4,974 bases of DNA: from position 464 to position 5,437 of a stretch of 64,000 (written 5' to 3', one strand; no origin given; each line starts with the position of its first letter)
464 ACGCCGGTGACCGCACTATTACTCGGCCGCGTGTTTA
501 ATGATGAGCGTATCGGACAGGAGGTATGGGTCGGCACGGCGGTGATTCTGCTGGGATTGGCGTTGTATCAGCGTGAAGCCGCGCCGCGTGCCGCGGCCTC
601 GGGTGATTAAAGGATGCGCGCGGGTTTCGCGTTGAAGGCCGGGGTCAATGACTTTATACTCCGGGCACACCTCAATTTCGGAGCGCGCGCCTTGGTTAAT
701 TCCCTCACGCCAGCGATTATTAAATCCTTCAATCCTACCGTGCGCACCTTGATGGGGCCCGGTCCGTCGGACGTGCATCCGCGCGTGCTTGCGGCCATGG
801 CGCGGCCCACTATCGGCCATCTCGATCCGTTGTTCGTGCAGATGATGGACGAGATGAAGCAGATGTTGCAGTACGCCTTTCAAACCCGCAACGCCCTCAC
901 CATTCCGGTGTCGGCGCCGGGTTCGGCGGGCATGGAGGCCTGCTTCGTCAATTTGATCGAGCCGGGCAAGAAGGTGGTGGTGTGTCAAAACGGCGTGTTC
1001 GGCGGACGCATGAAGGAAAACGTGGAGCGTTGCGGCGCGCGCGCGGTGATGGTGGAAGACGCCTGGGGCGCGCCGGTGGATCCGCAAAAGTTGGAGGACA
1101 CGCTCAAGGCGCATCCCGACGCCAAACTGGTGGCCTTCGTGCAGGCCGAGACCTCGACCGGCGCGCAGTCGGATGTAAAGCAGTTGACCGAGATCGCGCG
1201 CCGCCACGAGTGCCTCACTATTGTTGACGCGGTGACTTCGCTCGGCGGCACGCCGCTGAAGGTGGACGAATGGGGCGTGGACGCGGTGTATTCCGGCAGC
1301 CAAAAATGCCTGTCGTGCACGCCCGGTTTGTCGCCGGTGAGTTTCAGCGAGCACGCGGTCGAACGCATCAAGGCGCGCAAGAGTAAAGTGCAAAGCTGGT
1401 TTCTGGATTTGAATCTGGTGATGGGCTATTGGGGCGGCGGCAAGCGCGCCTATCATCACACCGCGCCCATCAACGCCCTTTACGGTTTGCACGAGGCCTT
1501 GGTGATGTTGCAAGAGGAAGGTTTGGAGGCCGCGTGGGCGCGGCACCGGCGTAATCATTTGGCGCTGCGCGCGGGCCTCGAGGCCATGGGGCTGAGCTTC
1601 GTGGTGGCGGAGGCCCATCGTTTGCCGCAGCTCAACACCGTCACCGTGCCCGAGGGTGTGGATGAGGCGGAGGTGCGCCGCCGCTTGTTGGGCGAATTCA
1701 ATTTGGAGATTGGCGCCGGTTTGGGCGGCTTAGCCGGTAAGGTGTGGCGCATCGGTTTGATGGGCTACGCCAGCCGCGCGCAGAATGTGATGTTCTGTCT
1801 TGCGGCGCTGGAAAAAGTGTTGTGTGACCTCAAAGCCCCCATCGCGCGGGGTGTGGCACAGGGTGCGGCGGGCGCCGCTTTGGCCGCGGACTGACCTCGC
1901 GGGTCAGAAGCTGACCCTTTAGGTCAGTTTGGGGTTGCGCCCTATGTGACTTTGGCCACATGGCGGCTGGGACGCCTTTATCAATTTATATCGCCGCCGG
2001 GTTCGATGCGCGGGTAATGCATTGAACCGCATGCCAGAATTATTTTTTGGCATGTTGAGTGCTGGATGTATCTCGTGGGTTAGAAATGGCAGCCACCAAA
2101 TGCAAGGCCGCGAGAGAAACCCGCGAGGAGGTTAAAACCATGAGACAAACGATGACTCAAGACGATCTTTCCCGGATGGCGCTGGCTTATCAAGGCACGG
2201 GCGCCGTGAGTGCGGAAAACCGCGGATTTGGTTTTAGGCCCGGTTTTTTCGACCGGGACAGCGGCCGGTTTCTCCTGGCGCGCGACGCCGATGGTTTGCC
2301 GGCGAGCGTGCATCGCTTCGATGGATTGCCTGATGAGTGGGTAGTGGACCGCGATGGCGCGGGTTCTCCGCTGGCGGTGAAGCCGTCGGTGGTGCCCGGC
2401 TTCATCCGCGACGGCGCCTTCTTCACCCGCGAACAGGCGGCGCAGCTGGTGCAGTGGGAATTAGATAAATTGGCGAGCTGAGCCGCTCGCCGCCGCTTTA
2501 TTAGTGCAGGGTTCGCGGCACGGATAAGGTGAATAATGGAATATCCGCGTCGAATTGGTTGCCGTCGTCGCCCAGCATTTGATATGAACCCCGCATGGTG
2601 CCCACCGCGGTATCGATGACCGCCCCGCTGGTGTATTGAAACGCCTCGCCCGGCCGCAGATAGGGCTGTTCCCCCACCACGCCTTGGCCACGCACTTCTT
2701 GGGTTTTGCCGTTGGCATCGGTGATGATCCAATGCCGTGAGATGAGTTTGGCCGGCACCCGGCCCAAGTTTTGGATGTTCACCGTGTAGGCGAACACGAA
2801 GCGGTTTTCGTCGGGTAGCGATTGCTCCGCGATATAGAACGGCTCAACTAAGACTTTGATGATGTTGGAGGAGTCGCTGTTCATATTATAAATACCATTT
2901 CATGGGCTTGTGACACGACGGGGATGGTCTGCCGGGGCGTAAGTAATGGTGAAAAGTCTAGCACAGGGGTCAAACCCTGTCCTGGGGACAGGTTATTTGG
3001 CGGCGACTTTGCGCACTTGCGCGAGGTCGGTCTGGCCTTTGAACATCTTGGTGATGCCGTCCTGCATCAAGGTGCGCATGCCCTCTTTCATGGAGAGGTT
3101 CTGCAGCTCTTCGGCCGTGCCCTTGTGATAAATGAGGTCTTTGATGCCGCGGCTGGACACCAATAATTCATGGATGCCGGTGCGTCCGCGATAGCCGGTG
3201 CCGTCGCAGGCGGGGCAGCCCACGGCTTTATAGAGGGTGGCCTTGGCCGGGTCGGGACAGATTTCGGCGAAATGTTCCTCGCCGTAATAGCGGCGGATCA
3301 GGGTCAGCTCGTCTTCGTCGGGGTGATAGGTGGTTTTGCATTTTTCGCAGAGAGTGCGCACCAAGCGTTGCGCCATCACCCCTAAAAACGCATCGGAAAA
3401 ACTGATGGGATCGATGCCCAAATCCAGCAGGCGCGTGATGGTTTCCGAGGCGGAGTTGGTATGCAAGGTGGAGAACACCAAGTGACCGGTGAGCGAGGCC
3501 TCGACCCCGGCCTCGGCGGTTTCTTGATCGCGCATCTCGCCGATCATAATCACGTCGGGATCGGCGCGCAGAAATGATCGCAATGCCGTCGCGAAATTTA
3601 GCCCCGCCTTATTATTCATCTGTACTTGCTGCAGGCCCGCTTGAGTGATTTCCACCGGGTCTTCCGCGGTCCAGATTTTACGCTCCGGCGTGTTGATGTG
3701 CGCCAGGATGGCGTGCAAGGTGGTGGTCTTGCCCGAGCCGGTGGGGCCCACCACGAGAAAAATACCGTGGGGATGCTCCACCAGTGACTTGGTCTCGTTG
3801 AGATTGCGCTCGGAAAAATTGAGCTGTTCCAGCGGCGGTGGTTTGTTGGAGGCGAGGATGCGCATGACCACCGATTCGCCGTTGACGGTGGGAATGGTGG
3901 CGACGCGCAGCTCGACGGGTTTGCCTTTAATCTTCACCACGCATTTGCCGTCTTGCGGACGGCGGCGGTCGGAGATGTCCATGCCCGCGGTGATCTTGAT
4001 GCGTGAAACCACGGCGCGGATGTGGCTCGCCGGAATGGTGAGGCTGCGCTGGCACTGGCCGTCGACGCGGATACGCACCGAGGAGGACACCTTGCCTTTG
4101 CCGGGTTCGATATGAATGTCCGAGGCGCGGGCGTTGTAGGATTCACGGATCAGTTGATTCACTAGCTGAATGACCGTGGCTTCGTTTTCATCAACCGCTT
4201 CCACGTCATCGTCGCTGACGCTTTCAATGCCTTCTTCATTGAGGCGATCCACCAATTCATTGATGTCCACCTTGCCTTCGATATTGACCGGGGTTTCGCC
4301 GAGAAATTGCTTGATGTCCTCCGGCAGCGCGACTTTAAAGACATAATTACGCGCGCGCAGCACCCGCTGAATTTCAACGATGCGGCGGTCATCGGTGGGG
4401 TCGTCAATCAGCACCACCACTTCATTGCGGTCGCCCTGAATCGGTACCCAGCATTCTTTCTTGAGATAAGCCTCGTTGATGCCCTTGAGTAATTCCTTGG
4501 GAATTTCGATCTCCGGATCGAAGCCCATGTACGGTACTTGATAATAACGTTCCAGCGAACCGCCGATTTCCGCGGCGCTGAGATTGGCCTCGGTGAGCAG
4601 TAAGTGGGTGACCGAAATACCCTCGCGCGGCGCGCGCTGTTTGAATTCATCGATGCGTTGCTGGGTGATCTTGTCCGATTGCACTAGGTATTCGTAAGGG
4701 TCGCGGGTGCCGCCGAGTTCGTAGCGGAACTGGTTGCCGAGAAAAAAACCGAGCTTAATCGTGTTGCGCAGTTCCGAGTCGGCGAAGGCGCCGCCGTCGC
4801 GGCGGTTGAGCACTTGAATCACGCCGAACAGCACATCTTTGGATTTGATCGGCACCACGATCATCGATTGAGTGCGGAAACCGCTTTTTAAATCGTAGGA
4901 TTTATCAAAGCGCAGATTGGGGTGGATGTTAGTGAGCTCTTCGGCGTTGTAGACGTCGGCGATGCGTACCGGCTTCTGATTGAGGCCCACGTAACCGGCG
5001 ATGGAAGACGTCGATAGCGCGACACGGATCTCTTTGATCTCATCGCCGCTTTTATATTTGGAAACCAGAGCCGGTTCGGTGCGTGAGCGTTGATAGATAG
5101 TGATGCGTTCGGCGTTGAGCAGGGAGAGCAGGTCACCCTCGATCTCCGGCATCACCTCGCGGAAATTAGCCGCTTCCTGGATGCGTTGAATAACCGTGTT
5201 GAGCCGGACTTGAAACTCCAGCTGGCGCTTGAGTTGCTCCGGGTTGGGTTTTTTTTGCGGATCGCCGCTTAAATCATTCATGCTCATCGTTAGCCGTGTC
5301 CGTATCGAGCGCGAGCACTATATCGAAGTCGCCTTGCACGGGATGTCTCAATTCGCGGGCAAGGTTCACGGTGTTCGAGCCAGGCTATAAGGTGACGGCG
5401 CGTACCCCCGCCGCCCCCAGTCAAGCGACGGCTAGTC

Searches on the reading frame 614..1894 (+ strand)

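Call 57: search_protein_families(library=pfam, proteins=[window:614-1894:+], max_evalue=0.001)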
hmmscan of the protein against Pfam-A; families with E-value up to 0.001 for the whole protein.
window:614-1894:+ (426 aa): 3 families
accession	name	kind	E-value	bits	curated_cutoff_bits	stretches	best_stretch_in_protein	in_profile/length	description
PF00266.25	Aminotran_5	-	3.5e-27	95.8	21.5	1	66-369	33-338/371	Aminotransferase class-V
PF01053.26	Cys_Met_Meta_PP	-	2.6e-05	23.4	27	1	99-231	72-198/381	Cys/Met metabolism PLP-dependent enzyme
PF00155.27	Aminotran_1_2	-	0.00011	21.9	19.7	1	104-206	76-186/361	Aminotransferase class I and II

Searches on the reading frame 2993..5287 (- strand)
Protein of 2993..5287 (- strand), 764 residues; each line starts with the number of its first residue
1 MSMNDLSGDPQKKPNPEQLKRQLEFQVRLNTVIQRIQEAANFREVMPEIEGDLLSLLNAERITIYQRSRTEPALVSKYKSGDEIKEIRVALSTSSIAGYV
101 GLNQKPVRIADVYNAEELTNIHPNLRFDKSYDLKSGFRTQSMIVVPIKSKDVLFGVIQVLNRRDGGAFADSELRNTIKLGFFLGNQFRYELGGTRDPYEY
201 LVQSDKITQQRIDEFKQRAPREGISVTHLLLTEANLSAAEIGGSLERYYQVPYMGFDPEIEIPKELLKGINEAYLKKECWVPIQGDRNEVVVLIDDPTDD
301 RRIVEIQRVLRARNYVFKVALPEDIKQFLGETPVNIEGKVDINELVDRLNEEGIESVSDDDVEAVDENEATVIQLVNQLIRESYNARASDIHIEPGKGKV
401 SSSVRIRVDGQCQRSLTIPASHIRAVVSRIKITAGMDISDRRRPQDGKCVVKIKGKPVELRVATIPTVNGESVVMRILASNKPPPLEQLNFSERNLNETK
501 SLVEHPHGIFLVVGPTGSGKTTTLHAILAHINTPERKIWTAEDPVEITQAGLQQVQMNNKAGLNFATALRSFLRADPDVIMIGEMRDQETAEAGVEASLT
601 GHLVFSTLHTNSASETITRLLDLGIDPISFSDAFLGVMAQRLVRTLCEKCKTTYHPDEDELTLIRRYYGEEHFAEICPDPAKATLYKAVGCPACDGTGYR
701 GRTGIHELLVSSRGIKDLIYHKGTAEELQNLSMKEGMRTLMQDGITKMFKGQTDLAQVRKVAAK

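Call 57: search_protein_families(library=pfam, proteins=[window:2993-5287:-], max_evalue=0.001)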
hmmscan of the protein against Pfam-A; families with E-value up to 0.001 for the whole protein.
window:2993-5287:- (764 aa): 8 families
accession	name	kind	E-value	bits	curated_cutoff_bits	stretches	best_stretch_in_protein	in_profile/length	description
PF00437.27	T2SSE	-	5.6e-122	407.4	24.9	1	367-758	3-368/370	Type II/IV secretion system protein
PF05157.20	MshEN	-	8.1e-11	42.2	23.1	1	251-331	3-82/90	MshEN domain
PF01590.32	GAF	-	8.8e-08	33.2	22.4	1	53-173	13-119/133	GAF domain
PF25199.1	nSTAND_NTPase5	-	0.00017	21.9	34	1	470-546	6-81/145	Novel STAND NTPase 5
PF13476.12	AAA_23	-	0.00023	22.3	27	1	506-528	18-40/201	AAA domain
PF13191.12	AAA_16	-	0.00037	21.5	32.6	1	506-555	24-64/167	AAA ATPase domain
PF13492.12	GAF_3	-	0.00075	20.4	27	0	56-184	16-124/129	GAF domain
PF13555.12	AAA_29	-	0.00098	19.3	27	0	503-529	18-44/61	P-loop containing region of AAA domain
